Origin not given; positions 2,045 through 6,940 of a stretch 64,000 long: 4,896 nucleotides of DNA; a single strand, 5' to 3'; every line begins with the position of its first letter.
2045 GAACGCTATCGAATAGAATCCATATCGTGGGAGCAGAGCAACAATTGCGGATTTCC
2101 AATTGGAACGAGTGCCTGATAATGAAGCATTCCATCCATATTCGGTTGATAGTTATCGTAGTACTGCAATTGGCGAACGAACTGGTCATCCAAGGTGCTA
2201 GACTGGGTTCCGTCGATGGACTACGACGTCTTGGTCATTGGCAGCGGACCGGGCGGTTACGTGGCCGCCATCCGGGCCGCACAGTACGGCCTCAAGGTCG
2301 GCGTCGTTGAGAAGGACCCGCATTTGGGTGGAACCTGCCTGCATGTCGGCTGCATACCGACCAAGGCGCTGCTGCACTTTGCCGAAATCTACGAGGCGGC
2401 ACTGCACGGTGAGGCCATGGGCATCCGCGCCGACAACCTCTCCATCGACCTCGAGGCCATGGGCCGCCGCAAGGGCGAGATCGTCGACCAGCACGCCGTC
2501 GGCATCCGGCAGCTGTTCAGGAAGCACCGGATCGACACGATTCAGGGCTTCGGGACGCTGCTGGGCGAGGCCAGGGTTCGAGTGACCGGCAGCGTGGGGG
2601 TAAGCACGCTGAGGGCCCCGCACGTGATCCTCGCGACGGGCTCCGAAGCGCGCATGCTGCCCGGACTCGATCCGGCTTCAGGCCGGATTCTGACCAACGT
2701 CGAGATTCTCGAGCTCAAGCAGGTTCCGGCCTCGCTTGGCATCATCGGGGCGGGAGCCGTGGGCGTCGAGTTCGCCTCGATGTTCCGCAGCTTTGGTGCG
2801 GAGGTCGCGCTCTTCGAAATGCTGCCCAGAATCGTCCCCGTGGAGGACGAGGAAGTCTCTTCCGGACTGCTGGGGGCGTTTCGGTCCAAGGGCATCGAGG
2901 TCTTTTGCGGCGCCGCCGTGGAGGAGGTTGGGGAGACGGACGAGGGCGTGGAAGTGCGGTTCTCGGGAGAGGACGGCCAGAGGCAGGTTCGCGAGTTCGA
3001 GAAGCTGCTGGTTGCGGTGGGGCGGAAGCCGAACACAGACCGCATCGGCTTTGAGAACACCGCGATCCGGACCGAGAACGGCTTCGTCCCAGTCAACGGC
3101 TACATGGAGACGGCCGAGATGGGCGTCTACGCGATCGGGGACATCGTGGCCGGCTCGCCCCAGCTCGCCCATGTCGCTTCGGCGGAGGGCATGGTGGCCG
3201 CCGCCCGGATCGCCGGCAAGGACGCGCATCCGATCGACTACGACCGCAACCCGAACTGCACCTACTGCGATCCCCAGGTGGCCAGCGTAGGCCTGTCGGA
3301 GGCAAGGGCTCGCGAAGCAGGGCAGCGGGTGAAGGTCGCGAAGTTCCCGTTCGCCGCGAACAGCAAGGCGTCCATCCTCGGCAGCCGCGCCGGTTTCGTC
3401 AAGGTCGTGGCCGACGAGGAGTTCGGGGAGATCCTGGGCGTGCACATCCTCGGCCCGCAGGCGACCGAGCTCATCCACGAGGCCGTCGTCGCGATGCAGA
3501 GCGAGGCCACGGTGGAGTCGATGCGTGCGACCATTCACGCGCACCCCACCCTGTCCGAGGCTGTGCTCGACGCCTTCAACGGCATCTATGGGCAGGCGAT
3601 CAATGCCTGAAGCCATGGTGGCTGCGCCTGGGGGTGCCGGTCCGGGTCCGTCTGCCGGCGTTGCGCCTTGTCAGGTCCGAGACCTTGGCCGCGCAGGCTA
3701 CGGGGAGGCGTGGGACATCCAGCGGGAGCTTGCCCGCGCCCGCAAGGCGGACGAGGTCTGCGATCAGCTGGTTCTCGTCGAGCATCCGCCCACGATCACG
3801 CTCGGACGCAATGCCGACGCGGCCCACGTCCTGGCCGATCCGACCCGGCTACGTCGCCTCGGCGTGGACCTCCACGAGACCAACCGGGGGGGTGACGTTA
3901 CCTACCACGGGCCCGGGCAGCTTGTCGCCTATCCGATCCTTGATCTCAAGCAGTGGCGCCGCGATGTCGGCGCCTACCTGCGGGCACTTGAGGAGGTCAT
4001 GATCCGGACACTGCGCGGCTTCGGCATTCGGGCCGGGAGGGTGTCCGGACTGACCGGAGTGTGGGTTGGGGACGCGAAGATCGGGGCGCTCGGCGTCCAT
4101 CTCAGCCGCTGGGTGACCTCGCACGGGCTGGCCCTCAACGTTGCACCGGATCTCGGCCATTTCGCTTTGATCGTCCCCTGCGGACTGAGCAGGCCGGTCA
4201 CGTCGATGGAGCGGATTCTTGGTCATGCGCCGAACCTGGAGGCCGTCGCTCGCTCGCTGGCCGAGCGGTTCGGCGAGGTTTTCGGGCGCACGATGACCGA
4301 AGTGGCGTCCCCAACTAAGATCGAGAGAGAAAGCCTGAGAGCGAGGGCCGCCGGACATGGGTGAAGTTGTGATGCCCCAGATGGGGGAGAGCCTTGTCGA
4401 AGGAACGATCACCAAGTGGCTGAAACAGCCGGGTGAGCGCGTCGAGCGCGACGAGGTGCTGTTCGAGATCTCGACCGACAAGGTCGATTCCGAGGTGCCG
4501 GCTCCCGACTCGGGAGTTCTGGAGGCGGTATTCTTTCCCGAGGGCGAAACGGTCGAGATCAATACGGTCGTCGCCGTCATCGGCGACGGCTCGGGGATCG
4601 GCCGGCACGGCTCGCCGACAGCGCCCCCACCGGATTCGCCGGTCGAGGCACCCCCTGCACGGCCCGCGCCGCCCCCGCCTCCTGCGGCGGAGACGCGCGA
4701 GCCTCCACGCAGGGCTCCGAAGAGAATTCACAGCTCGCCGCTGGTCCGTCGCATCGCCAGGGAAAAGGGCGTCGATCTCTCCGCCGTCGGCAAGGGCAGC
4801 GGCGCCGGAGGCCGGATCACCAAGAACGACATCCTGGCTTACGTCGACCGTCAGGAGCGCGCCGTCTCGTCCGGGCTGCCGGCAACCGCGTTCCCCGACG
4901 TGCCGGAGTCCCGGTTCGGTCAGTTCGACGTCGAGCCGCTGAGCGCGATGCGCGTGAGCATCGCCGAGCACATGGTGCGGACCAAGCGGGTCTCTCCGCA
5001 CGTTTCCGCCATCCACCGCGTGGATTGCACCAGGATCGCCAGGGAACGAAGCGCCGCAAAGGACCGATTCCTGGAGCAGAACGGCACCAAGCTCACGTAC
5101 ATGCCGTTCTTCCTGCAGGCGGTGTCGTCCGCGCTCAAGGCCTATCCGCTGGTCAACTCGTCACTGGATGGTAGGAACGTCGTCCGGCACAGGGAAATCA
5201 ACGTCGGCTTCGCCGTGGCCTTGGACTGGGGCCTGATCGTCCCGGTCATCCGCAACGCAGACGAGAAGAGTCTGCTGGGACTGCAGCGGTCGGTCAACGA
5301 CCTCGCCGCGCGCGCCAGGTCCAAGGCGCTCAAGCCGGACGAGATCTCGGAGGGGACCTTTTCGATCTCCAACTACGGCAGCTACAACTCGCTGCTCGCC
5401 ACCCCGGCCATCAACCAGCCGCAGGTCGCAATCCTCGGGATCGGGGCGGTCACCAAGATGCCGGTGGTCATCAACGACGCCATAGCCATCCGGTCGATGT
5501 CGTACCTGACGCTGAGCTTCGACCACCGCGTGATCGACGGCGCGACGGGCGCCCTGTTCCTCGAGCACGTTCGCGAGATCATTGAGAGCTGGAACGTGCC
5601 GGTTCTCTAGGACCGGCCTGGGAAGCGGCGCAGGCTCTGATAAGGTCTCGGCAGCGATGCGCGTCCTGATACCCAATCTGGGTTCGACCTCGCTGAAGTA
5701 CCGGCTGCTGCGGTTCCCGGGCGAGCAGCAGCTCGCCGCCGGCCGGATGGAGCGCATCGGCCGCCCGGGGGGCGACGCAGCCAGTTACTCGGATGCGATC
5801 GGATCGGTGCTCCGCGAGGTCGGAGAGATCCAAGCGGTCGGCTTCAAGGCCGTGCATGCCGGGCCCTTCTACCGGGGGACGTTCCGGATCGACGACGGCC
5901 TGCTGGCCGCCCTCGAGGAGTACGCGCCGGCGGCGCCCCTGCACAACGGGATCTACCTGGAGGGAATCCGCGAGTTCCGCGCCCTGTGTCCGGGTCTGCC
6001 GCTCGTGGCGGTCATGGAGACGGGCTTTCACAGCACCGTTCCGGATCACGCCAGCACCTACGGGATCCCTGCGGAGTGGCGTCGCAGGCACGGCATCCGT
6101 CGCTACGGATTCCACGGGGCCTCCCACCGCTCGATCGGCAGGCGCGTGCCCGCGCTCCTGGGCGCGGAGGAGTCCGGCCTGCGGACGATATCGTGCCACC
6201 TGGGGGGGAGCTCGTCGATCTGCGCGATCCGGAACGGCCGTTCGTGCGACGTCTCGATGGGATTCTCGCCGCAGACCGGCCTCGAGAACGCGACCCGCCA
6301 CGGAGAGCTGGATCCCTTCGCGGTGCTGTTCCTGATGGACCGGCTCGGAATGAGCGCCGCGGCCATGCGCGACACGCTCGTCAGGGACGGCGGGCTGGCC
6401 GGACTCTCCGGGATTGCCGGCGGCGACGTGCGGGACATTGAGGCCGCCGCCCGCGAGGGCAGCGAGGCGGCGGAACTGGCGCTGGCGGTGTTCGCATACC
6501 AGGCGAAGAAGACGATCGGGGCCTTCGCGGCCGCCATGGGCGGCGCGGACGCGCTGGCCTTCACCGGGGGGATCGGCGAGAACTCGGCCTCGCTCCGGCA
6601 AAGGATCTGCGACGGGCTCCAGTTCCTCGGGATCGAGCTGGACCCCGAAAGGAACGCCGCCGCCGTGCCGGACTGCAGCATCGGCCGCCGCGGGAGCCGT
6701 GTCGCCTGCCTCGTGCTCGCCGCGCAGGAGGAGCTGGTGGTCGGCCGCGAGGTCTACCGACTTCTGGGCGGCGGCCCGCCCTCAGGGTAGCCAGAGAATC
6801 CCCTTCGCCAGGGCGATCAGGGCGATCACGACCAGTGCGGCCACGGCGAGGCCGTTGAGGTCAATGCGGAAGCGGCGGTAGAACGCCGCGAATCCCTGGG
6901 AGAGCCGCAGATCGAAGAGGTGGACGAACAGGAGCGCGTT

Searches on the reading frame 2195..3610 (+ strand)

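Call 15: search_protein_families(library=pfam, proteins=[window:2195-3610:+], max_evalue=0.001)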
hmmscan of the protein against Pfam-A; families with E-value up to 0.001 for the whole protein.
window:2195-3610:+ (471 aa): 14 families
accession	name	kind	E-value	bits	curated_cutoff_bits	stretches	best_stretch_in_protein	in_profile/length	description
PF07992.20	Pyr_redox_2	-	5.6e-65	220.1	26.1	1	10-332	1-291/291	Pyridine nucleotide-disulphide oxidoreductase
PF02852.28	Pyr_redox_dim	-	5.6e-38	130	25.3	1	353-459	2-108/110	Pyridine nucleotide-disulphide oxidoreductase, dimerisation domain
PF00070.33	Pyr_redox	-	6.4e-20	71.9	22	1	181-257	2-80/82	Pyridine nucleotide-disulphide oxidoreductase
PF13450.12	NAD_binding_8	-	8.5e-11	42.4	21.9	1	14-48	1-35/68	NAD(P)-binding Rossmann-like domain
PF12831.13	FAD_oxidored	-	6.1e-10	39.4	27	1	11-48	1-38/416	FAD dependent oxidoreductase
PF01134.28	GIDA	-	8.7e-10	38.6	22.1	1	11-155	1-157/391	Glucose inhibited division protein A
PF13738.12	Pyr_redox_3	-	2.2e-08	34.1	30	1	138-315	122-305/305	Pyridine nucleotide-disulphide oxidoreductase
PF00890.30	FAD_binding_2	-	7.2e-08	32.5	20.4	1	11-47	1-37/414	FAD binding domain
PF03486.20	HI0933_like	-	4.3e-07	30.1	50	1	11-46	2-37/244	HI0933-like protein Rossmann domain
PF01266.30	DAO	-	2.6e-06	27.6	27.9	0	11-47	1-38/353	FAD dependent oxidoreductase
PF01946.23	Thi4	-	0.00029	20.6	26.2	1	3-49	11-58/235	Thi4 family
PF01494.25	FAD_binding_3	-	0.00031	20.5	22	0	9-41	1-33/349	FAD binding domain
PF01262.27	AlaDh_PNT_C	-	0.00041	20.3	23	0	178-211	28-61/214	Alanine dehydrogenase/PNT, C-terminal domain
PF02826.25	2-Hacid_dh_C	-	0.00081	19.3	25.1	0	180-212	38-70/178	D-isomer specific 2-hydroxyacid dehydrogenase, NAD binding domain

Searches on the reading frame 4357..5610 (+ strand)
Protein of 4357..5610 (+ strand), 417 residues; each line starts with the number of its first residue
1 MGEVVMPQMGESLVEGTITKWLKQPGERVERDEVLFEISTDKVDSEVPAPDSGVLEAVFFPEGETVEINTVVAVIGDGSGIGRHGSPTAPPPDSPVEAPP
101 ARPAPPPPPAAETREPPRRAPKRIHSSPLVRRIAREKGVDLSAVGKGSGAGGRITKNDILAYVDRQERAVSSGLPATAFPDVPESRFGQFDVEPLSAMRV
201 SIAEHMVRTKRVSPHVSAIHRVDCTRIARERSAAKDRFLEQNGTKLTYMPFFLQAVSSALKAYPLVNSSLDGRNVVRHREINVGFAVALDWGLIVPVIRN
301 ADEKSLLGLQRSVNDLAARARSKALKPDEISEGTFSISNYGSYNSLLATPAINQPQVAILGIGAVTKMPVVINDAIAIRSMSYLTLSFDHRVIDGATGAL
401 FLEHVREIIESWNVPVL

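Call 15: search_protein_families(library=pfam, proteins=[window:4357-5610:+], max_evalue=0.001)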
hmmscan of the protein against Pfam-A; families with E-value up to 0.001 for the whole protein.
window:4357-5610:+ (417 aa): 3 families
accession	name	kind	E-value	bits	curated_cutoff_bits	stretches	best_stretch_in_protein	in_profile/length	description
PF00198.28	2-oxoacid_dh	-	4.6e-77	259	23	1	190-413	4-228/232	2-oxoacid dehydrogenases acyltransferase (catalytic domain)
PF00364.28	Biotin_lipoyl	-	5.4e-19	68.2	22.1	1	3-75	2-73/73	Biotin-requiring enzyme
PF02817.22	E3_binding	-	2.5e-15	56.8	23.7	1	124-160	1-36/36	e3 binding domain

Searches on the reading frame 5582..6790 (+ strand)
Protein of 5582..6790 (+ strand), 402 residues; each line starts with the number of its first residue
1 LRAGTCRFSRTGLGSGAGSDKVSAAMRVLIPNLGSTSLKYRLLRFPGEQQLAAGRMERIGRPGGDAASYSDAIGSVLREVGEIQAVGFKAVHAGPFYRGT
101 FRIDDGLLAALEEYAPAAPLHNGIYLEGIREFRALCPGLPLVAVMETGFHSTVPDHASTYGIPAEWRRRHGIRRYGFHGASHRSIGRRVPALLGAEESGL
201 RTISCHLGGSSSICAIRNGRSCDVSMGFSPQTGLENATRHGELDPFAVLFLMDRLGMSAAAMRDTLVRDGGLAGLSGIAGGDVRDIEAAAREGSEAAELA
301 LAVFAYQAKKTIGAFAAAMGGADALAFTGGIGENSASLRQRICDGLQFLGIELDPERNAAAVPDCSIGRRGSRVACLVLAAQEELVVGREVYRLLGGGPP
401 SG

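Call 15: search_protein_families(library=pfam, proteins=[window:5582-6790:+], max_evalue=0.001)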
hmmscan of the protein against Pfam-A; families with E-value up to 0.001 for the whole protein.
window:5582-6790:+ (402 aa): 1 family
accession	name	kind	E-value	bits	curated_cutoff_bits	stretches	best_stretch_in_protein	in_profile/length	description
PF00871.23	Acetate_kinase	-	1.3e-94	317.5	22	1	77-387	77-390/392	Acetokinase family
